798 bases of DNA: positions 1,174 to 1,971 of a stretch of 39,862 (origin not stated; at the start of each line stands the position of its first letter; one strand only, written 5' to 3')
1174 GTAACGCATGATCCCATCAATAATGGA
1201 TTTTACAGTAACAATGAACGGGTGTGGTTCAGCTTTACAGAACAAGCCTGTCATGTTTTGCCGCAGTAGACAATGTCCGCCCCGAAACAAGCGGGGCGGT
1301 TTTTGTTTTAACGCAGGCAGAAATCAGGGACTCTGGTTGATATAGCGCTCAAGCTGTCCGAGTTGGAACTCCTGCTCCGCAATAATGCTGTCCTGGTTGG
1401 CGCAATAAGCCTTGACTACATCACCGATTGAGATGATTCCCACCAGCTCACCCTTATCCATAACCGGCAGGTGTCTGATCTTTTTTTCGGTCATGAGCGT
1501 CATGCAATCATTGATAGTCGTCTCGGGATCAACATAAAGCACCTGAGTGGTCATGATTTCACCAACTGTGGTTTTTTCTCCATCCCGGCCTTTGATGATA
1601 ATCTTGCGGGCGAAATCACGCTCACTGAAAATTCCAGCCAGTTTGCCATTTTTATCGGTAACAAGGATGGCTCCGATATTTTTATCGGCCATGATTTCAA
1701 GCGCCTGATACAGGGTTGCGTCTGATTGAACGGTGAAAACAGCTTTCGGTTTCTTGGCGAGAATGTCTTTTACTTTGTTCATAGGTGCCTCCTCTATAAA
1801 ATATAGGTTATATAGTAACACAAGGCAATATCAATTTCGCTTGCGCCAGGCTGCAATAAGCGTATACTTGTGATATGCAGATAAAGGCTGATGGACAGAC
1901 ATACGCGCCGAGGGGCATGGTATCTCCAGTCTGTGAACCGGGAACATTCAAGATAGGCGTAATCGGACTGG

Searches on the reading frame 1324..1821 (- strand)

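Call 46: search_protein_families(library=pfam, proteins=[window:1324-1821:-], max_evalue=0.00001)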
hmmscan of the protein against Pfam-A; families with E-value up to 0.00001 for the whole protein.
window:1324-1821:- (165 aa): 1 family
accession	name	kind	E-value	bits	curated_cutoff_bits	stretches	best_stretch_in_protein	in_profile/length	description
PF00571.33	CBS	-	4.1e-33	113.9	24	2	86-139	1-55/57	CBS domain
